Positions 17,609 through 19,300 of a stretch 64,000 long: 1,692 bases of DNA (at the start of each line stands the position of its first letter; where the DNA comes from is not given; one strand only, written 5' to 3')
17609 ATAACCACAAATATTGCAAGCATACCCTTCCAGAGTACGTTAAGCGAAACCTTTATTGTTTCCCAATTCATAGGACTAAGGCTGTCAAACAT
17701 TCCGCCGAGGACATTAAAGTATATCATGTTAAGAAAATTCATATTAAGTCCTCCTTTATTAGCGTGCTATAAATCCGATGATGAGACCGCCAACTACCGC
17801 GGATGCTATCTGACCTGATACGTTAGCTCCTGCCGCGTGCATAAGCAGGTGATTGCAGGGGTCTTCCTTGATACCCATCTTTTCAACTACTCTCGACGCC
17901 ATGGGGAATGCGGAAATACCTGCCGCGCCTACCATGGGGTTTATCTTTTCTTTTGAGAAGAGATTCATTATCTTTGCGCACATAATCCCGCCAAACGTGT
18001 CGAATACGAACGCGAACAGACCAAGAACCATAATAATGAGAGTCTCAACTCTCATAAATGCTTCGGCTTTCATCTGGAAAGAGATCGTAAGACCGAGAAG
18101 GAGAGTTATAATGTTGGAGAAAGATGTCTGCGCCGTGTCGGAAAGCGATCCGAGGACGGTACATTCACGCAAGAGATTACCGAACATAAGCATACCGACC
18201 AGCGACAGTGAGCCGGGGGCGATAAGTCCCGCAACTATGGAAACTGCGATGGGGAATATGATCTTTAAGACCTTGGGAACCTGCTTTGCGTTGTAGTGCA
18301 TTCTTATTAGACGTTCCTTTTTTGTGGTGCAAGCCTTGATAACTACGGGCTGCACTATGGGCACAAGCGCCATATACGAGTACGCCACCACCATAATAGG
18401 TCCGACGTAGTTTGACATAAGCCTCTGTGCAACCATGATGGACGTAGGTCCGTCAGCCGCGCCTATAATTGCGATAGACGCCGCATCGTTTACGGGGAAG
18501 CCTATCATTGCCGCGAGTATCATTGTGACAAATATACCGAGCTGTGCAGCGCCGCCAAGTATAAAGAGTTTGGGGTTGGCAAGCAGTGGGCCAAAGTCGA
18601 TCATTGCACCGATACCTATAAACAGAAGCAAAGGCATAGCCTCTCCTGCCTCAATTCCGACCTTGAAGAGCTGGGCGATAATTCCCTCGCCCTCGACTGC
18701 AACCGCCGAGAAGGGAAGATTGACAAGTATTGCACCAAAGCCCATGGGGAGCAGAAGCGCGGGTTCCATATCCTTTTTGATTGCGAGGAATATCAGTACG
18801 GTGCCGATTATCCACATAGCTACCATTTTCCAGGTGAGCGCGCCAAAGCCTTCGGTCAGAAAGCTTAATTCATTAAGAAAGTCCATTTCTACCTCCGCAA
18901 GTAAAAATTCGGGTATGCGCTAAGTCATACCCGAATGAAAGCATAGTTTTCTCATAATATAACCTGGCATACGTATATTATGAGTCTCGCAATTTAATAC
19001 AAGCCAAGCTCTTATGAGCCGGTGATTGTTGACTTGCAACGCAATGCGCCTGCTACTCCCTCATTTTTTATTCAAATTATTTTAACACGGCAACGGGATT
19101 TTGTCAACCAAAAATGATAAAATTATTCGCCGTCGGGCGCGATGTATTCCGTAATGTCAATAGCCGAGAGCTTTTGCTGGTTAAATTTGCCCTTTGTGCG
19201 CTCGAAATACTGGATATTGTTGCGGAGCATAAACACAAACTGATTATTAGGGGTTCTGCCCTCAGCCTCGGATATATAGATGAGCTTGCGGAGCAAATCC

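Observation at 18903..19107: Riboswitch-like leader resembling yybP-ykoY upstream of an orphan Na+-pump beta-subunit gene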

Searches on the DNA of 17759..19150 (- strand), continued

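Call 57: search_with_rna_model(model_id=R1, sources=[L095, L096, L097, L098, L099, L100, L101, L102, L103, L104, L105, L106, L107, L108, L109, L110, L111, L112, L113, L114, L115, L116, L117, L118, L119, L120, L121, L122, L123, L124, L125, L126, L127, L128, L129, L130, L131, L132, L133, L134, L135, L136, L137, L138, L139, L140, L141, L142, L143, L144, L145, L146, L147, L148, L149, L150, L151, L152, L153, L154, L155, L156, L157, L158, L159, L160, L161, L162, L163, L164, L165, L166, L167, L168, L169, L170, L171, L172, L173, L174], max_evalue=1)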
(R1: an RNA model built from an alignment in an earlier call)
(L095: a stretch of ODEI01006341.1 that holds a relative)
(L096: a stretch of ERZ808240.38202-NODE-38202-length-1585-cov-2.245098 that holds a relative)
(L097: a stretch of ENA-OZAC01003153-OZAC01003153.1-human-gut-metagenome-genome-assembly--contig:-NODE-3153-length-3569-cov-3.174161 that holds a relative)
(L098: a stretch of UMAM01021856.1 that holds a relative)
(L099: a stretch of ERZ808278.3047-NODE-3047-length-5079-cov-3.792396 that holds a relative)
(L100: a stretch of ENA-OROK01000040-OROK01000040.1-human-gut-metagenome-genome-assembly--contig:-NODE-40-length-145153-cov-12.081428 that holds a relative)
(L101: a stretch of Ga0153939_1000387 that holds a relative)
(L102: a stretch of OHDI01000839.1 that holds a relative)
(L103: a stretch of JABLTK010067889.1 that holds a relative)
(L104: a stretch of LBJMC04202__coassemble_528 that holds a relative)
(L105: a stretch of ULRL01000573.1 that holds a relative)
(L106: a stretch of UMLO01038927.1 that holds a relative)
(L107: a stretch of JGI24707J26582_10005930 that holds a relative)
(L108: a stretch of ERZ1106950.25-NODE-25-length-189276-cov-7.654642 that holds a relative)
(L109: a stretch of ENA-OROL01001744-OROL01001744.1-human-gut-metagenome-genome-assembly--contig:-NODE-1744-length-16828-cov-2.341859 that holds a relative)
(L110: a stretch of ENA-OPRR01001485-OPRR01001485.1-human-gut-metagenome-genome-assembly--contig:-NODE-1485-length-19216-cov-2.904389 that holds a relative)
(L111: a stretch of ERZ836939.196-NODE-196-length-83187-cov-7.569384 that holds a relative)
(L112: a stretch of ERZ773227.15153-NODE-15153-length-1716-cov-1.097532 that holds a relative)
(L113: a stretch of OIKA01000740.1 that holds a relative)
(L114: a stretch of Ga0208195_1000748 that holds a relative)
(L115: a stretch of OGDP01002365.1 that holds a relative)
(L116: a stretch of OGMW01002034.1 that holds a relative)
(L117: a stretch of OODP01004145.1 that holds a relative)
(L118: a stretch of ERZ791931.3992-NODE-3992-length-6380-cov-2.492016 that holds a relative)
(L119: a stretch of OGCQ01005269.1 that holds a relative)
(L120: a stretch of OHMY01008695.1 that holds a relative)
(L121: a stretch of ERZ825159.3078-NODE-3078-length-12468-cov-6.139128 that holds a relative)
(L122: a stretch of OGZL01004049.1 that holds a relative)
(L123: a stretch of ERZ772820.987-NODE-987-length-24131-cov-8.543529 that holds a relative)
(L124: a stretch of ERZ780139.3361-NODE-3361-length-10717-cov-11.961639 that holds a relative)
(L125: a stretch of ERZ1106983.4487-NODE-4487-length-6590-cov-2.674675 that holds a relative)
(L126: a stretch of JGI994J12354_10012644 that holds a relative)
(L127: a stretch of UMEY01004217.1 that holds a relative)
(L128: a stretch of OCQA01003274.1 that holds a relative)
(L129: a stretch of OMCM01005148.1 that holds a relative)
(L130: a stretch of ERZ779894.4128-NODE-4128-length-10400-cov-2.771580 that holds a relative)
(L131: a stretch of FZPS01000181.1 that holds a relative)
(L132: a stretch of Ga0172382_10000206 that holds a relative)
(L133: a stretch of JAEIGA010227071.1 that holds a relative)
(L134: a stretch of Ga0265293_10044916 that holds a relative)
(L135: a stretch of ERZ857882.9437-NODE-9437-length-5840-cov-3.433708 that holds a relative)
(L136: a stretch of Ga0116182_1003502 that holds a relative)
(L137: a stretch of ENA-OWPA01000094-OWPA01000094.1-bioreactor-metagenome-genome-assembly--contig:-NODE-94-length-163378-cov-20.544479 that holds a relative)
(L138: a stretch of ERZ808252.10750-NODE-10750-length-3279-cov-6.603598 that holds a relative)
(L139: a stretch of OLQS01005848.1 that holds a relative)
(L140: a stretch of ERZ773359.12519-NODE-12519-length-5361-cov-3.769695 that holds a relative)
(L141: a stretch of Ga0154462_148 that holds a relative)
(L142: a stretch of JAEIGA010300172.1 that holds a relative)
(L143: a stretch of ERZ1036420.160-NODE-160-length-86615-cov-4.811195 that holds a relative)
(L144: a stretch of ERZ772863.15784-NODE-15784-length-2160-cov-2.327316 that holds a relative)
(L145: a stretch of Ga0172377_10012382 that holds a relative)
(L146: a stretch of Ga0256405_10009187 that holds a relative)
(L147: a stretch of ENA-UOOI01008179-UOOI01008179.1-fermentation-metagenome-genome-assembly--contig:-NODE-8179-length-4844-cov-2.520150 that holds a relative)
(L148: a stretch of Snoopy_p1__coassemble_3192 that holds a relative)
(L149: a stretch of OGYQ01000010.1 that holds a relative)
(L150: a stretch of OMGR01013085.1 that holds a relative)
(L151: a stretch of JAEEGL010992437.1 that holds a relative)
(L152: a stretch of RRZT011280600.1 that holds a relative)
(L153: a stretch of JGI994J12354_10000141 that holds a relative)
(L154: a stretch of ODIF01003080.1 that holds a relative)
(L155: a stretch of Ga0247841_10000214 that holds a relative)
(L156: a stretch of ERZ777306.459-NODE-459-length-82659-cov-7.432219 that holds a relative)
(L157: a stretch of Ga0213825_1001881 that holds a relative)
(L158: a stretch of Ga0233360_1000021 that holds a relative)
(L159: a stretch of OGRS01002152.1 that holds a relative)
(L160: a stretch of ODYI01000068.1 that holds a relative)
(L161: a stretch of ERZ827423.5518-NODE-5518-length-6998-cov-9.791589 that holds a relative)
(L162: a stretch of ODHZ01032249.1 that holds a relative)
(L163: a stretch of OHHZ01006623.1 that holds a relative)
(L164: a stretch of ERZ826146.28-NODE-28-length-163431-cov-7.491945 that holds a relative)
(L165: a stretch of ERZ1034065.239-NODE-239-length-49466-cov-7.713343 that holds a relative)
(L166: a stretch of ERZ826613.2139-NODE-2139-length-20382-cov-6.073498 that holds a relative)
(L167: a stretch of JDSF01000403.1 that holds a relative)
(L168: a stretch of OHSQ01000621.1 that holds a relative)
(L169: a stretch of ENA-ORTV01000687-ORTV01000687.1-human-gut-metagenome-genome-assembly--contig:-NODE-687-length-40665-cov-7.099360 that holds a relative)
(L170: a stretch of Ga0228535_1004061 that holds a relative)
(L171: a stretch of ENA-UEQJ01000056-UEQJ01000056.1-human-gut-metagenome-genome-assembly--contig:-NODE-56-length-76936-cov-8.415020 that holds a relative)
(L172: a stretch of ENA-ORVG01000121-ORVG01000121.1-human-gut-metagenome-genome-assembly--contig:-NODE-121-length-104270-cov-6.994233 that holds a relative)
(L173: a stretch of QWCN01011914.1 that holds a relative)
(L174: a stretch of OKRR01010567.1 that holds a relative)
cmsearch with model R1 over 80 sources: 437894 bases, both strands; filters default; matches with E-value up to 1: 45.
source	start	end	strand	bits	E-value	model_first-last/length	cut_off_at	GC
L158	2212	2310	+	77.9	9.2e-18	1-95/95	no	0.47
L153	4441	4545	+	59.9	6e-13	1-95/95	no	0.38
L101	2773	2867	+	58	2e-12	1-95/95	no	0.48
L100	2879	2973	+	54.8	1.4e-11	1-95/95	no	0.39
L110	2837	2931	+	53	4.4e-11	1-95/95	no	0.47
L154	570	666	+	50.9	1.6e-10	1-95/95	no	0.57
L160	2829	2925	+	50.9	1.6e-10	1-95/95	no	0.57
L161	2465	2561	+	50.6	1.9e-10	1-95/95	no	0.58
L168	942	1038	+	50.6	1.9e-10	1-95/95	no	0.58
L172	2829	2925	+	50.6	1.9e-10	1-95/95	no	0.58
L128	1436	1531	+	50.6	1.9e-10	1-95/95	no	0.42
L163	953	1049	+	50.5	2e-10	1-95/95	no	0.58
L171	2829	2925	+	50.5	2e-10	1-95/95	no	0.58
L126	2798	2897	+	47.7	1.1e-09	1-95/95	no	0.42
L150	95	198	+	47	1.8e-09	1-95/95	no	0.54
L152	2828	2940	+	45.3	5.2e-09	1-95/95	no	0.38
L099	2834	2937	+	45.2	5.6e-09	1-95/95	no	0.45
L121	2820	2917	+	44.3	9.7e-09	1-95/95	no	0.65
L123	691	788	+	44.3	9.7e-09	1-95/95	no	0.65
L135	2627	2724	+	43.2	1.9e-08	1-95/95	no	0.66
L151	2845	2940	+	43.2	1.9e-08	1-95/95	no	0.44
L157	2794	2917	+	40.3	1.2e-07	1-95/95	no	0.42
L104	2812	2914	+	40.2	1.2e-07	1-95/95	no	0.57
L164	2740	2859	+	39.7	1.6e-07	1-95/95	no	0.38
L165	2740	2859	+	39.7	1.6e-07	1-95/95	no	0.38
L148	1964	2063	+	37.3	7.3e-07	1-95/95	no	0.47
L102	2817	2935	+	34.8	3.5e-06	1-95/95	no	0.52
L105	1981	2071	+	31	3.6e-05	1-95/95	no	0.46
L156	2799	2904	+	30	6.6e-05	1-95/95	no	0.46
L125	2016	2154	+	30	6.7e-05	1-95/95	no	0.4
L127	2686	2827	+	29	0.00013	1-95/95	no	0.37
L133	158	263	+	28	0.00023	1-95/95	no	0.46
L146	2738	2863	+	27.5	0.00031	1-95/95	no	0.44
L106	1576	1666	+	27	0.00041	1-95/95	no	0.48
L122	180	321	+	26.8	0.00047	1-95/95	no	0.39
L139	728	869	+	26.8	0.00047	1-95/95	no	0.39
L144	594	708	+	24.2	0.0024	1-95/95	no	0.41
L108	2753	2845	+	24.1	0.0025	1-95/95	no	0.47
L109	2753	2845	+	24.1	0.0025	1-95/95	no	0.47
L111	2753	2845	+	24.1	0.0025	1-95/95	no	0.47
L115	1498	1590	+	24.1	0.0025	1-95/95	no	0.47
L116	2753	2845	+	24.1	0.0025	1-95/95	no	0.47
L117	2384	2476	+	24.1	0.0025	1-95/95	no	0.47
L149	2753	2915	+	23.9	0.0028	1-95/95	no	0.39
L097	1026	1144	+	21.7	0.011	1-95/95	no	0.57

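Call 61: search_rna_families(sources=[L101, L100, L110, L160, L128, L126, L152, L099, L121, L151, L157, L104, L164, L102, L156, L127, L146, L108, L149, L153], threshold=gathering, show_alignments=3)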
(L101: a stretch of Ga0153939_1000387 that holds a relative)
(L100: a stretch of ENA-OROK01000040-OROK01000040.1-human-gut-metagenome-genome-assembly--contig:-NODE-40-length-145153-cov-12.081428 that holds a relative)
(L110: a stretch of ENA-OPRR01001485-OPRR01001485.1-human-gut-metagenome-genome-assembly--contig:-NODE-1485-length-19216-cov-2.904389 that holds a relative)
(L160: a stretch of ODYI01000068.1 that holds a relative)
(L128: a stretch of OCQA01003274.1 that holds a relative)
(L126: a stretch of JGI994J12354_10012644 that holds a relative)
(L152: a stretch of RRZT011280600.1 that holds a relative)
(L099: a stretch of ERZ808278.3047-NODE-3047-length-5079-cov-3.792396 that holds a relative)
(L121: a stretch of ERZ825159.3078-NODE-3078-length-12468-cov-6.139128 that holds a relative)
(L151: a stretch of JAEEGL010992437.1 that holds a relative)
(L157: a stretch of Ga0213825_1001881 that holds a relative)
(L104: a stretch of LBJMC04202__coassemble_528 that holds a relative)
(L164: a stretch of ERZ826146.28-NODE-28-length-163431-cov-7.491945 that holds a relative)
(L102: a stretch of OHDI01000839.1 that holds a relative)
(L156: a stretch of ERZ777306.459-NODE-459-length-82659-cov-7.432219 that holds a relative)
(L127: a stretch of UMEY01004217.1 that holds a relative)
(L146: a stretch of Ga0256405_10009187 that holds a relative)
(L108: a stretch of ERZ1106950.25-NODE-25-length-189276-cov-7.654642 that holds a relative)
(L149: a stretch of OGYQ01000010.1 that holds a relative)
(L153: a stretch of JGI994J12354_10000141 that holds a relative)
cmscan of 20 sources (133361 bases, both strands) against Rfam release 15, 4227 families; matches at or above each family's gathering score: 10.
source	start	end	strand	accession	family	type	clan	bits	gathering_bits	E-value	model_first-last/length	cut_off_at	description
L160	2439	2662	-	RF00230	T-box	Cis-reg; leader;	-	116.8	93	7.4e-25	1-219/219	no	T-box leader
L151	4636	4709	+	RF00005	tRNA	Gene; tRNA;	CL00001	68.1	29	2.2e-12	1-71/71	no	tRNA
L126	2537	2609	-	RF00005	tRNA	Gene; tRNA;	CL00001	65.9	29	8.6e-12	1-71/71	no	tRNA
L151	4835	4906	+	RF00005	tRNA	Gene; tRNA;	CL00001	65.8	29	9.6e-12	1-71/71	no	tRNA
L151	4561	4634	+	RF00005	tRNA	Gene; tRNA;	CL00001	63.2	29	4.9e-11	1-71/71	no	tRNA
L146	767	850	+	RF01750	ZMP-ZTP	Cis-reg; riboswitch;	-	61.4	39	3.3e-07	1-86/86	no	ZMP/ZTP riboswitch aptamer (pfl RNA motif)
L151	4757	4830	+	RF00005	tRNA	Gene; tRNA;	CL00001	60.4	29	2.9e-10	1-71/71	no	tRNA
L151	4483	4554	+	RF00005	tRNA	Gene; tRNA;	CL00001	59.3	29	5.7e-10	1-71/71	no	tRNA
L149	6159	6241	+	RF01750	ZMP-ZTP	Cis-reg; riboswitch;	-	55.4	39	5.8e-06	1-86/86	no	ZMP/ZTP riboswitch aptamer (pfl RNA motif)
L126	2399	2480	-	RF00005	tRNA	Gene; tRNA;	CL00001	51.7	29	7e-08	1-71/71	no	tRNA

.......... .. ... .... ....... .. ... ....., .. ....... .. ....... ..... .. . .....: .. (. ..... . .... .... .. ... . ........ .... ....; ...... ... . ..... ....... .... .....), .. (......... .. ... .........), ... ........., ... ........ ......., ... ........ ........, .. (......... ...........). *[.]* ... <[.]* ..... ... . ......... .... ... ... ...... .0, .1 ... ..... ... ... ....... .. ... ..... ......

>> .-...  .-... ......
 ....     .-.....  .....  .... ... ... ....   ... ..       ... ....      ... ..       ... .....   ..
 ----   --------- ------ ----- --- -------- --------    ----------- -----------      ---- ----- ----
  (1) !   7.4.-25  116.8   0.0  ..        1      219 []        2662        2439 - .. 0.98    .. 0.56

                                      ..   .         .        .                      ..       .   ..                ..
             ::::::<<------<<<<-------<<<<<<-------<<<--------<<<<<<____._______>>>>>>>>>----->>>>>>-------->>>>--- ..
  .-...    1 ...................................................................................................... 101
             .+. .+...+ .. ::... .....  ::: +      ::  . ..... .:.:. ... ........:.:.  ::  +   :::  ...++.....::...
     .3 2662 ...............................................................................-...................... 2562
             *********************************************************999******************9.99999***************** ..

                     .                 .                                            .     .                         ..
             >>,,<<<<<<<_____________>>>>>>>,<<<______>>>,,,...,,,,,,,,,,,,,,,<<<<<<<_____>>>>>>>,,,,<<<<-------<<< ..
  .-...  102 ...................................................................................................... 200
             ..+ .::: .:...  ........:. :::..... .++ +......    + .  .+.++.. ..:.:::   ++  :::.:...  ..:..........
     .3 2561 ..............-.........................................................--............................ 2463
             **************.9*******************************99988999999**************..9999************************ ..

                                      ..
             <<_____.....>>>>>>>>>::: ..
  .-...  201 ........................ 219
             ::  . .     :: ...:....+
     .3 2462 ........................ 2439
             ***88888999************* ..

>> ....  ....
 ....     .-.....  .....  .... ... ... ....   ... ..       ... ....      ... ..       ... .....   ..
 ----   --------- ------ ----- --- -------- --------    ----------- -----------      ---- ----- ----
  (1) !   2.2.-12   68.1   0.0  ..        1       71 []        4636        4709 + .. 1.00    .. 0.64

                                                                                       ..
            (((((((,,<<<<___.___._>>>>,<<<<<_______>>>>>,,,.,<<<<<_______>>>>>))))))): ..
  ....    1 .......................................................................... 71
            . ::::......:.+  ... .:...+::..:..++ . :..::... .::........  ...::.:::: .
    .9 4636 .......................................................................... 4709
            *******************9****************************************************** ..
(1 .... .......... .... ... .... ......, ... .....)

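Call 65: search_rna_families(sources=[L114, L134, L136, L145, L167, L170, L103, L107, L124, L130, L131, L132, L137, L140, L141, L142, L147, L155, L113, L095], threshold=gathering, show_alignments=2)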
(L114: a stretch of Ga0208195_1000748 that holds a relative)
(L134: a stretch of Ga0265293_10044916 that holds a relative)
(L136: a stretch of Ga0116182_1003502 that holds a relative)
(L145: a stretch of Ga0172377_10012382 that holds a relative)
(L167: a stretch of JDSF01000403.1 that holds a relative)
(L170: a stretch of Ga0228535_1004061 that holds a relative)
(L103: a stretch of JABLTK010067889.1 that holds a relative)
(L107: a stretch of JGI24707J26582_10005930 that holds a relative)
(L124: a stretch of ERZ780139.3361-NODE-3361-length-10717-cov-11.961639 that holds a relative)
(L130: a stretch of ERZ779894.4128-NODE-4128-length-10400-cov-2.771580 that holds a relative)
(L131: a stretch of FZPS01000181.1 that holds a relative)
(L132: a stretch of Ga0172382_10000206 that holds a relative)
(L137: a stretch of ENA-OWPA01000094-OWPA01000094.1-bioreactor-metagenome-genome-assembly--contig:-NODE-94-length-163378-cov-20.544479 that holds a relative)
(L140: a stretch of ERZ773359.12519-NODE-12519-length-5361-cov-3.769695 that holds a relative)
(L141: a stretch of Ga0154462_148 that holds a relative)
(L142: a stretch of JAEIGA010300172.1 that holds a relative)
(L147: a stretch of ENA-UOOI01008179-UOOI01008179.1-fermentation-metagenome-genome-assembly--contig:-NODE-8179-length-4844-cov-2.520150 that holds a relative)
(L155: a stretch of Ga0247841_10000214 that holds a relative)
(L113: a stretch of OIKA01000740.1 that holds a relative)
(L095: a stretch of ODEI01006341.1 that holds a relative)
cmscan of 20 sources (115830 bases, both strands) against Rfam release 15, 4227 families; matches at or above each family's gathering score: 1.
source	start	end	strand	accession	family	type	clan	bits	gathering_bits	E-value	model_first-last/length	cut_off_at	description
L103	4481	4650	+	RF00168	Lysine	Cis-reg; riboswitch;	-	85.2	30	1.3e-20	1-182/182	no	Lysine riboswitch aptamer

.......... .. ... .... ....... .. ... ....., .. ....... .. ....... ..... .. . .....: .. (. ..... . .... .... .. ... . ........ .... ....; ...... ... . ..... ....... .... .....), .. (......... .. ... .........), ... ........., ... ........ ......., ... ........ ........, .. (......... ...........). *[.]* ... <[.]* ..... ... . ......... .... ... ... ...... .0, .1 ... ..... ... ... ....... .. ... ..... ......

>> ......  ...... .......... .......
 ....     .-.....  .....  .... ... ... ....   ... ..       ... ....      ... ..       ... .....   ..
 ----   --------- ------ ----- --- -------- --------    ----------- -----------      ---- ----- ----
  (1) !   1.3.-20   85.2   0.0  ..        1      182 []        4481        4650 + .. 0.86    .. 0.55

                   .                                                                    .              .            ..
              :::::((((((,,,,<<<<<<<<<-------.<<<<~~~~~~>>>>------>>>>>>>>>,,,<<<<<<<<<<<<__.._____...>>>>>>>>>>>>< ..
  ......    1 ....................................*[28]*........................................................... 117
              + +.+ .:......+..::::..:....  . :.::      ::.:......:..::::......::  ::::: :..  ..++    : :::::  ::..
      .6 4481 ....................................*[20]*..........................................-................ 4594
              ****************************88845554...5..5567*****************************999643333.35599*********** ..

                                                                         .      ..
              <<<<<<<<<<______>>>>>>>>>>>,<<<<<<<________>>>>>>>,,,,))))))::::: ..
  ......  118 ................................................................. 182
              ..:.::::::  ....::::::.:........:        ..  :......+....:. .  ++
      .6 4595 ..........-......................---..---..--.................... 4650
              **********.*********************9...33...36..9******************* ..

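Call 66: search_rna_families(source=L167, start=2800, end=3005, threshold=evalue, max_evalue=5, show_alignments=4)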
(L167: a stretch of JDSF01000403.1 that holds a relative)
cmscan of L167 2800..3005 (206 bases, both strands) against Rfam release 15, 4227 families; matches with E-value up to 5: 1.
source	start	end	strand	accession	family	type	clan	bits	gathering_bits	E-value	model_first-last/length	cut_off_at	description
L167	2806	2865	-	RF02520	mir-965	Gene; miRNA;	-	13.3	43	4.9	1-76/76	no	mir-965 microRNA precursor family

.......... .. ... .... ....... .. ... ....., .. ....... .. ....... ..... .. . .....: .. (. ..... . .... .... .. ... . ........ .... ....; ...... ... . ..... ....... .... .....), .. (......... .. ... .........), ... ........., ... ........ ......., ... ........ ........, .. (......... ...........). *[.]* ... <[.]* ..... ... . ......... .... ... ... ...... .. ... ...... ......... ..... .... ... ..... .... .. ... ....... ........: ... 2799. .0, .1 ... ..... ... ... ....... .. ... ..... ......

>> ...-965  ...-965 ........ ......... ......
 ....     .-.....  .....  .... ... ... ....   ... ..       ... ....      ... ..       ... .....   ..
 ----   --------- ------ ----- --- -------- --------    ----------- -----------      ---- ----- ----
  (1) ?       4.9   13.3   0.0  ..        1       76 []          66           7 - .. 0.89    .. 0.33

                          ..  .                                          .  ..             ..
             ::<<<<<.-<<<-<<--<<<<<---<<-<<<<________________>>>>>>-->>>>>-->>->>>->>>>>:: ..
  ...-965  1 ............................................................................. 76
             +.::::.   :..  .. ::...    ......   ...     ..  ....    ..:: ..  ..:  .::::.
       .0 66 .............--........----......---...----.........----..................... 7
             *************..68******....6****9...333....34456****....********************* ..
